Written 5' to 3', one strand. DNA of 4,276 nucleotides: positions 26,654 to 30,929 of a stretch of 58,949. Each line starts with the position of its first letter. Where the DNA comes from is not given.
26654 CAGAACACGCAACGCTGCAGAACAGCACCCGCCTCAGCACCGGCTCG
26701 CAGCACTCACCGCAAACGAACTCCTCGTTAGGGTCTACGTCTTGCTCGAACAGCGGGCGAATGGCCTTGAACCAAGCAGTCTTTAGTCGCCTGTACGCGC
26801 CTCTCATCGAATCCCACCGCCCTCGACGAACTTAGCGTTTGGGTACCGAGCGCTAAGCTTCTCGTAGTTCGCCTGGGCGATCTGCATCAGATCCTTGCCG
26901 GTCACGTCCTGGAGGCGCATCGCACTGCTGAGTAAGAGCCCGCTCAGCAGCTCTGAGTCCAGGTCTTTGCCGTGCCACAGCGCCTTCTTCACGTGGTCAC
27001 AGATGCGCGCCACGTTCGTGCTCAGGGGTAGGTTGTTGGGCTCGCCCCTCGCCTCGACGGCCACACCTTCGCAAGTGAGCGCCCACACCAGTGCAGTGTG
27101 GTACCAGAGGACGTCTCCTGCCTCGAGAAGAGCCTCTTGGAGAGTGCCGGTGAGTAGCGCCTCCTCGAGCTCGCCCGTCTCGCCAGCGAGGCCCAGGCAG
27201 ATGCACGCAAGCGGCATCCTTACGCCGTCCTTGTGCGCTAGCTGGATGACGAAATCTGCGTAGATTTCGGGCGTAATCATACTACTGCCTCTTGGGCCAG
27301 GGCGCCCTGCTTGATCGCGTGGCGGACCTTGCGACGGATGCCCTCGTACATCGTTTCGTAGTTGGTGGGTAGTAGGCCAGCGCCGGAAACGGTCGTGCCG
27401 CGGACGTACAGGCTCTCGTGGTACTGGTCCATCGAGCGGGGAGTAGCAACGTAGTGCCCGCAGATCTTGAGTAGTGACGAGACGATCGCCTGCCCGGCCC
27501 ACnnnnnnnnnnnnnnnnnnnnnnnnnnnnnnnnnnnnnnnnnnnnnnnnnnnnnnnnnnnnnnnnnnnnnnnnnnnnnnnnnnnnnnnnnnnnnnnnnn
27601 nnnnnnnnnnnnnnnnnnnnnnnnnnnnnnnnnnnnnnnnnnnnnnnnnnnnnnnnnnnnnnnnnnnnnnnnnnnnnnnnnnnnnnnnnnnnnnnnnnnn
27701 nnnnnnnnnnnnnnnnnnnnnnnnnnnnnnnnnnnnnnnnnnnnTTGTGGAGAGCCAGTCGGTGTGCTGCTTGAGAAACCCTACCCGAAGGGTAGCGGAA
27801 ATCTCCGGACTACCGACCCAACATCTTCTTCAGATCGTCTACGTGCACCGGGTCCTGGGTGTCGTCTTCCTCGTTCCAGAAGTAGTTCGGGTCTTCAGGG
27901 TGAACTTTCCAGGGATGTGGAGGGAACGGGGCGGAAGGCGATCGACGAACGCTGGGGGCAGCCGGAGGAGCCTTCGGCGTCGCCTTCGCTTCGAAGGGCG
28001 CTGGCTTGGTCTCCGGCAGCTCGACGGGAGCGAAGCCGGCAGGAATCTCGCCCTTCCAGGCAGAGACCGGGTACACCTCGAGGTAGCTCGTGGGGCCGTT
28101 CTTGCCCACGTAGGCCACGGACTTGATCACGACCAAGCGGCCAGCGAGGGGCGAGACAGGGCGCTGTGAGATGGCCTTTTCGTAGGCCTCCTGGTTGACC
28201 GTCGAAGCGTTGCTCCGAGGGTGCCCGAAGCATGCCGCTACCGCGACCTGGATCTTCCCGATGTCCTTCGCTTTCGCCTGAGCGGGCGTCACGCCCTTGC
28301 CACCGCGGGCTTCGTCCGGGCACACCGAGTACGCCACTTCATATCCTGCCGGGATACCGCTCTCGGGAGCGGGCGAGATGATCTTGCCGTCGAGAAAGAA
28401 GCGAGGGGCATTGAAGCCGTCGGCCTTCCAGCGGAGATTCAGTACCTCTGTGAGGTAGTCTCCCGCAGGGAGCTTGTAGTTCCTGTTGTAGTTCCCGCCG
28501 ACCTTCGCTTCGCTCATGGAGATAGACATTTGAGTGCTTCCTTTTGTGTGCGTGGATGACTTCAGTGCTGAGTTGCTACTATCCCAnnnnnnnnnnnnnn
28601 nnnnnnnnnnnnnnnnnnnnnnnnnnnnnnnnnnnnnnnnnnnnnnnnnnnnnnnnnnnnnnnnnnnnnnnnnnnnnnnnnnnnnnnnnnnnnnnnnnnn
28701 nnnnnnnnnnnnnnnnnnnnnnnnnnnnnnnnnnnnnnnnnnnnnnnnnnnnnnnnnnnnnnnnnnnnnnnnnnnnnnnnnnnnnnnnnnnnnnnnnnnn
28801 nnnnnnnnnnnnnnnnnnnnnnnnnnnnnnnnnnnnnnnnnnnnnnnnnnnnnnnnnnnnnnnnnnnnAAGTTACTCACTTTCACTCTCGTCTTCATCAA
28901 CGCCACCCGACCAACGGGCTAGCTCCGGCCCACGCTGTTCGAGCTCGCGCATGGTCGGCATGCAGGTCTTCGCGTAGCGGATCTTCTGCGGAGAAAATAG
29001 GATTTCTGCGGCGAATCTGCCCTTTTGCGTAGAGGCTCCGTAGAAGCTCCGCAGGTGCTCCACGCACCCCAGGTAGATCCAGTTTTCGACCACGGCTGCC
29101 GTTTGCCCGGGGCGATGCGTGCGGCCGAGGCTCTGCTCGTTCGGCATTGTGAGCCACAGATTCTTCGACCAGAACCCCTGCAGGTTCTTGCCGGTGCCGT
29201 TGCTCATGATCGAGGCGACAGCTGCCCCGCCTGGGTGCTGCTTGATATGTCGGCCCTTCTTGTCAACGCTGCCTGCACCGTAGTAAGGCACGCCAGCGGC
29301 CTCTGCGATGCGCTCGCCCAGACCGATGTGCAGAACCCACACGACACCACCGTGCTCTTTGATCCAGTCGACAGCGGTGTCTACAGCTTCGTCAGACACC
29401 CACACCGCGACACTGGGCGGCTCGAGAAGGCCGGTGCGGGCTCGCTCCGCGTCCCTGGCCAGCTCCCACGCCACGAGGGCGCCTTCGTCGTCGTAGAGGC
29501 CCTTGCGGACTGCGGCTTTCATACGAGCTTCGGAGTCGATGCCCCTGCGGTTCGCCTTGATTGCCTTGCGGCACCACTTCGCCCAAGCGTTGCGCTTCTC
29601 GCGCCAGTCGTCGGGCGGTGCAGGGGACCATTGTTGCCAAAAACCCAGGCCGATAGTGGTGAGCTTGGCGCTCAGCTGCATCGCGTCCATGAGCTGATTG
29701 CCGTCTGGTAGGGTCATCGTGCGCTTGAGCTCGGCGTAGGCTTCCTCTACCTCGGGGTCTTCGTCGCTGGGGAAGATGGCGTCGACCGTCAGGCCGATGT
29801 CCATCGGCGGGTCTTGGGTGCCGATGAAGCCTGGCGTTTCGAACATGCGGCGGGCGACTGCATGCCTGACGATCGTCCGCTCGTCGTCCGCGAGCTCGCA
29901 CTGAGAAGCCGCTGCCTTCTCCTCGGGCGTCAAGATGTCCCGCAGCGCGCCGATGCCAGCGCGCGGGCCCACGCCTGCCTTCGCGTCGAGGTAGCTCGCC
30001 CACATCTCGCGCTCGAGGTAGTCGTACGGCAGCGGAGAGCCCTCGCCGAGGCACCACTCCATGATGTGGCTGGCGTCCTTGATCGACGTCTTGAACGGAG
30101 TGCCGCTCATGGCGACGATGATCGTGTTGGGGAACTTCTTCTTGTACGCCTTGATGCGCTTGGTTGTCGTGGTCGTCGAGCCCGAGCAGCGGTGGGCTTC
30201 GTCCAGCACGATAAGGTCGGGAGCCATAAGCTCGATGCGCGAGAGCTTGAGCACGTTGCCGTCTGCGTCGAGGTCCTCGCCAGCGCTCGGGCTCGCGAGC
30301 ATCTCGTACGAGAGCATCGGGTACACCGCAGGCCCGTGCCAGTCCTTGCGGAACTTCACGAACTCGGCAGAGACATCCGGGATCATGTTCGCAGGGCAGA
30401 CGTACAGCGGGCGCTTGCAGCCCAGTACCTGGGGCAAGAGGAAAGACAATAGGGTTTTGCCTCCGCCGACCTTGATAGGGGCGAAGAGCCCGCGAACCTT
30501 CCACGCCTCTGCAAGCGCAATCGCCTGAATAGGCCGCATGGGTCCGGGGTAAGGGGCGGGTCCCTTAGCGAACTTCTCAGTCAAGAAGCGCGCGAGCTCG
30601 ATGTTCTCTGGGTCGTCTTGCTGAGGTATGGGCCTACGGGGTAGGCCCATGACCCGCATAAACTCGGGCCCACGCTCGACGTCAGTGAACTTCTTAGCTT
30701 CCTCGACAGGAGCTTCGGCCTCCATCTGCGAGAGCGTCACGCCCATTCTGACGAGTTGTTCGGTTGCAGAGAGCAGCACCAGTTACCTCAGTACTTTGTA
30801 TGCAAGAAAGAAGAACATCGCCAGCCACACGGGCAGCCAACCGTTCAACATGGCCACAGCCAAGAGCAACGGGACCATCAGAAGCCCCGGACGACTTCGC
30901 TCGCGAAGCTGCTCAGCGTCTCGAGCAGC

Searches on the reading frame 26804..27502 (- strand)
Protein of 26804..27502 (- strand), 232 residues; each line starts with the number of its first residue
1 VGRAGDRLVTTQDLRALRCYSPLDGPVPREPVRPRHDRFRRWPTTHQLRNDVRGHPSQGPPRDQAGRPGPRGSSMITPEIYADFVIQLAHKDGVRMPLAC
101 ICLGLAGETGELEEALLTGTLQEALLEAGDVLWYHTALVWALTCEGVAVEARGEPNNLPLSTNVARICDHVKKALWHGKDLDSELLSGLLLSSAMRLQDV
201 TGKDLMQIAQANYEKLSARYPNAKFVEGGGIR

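Call 54: search_protein_families(library=pfam, proteins=[window:26804-27502:-], max_evalue=0.001)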
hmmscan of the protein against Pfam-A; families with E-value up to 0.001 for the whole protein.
window:26804-27502:- (232 aa): 0 families

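Call 55: search_protein_families(library=phrogs, proteins=[window:26804-27502:-], max_evalue=0.001)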
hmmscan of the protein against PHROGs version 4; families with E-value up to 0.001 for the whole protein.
window:26804-27502:- (232 aa): 2 families
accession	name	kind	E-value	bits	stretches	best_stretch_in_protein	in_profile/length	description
phrog_229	-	other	1.1e-13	52.2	1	73-225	245-350/533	MazG-like pyrophosphatase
phrog_16522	-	other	7.1e-05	23.2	1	103-225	34-153/296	MazG-like pyrophosphatase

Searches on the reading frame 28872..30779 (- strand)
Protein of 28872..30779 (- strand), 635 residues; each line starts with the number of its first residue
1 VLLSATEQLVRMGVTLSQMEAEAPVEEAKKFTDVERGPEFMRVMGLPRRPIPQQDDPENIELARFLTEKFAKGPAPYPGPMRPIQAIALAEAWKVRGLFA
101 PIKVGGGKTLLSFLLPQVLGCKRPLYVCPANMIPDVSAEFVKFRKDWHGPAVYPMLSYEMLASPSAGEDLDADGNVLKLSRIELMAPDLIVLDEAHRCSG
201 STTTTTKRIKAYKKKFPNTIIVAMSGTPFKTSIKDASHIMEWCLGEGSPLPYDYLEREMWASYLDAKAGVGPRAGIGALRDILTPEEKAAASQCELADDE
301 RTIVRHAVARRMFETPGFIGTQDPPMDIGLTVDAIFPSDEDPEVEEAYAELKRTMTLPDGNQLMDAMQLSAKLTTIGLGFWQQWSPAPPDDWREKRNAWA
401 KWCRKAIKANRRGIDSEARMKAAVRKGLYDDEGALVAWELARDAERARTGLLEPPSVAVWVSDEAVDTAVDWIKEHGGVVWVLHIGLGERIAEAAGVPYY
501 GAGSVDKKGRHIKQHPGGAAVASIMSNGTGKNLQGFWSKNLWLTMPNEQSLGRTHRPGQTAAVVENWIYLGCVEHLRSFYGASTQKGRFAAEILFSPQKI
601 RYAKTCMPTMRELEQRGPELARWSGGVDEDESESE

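Call 54: search_protein_families(library=pfam, proteins=[window:28872-30779:-], max_evalue=0.001)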
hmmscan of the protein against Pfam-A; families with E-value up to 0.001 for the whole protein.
window:28872-30779:- (635 aa): 2 families
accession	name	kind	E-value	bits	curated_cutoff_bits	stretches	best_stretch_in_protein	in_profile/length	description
PF00270.35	DEAD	-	1.4e-05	25.4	26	0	184-233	115-164/167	DEAD/DEAH box helicase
PF04851.21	ResIII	-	5.6e-05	23.5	22.5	1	186-229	125-163/164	Type III restriction enzyme, res subunit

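Call 55: search_protein_families(library=phrogs, proteins=[window:28872-30779:-], max_evalue=0.001)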
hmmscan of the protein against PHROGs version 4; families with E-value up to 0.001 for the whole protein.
window:28872-30779:- (635 aa): 2 families
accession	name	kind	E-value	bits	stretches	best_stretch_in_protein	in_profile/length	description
phrog_62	-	DNA, RNA and nucleotide metabolism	2.1e-13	49.7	1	78-563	694-1103/1881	DNA helicase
phrog_16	-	DNA, RNA and nucleotide metabolism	6.7e-07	28.9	1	83-235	275-423/986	DNA helicase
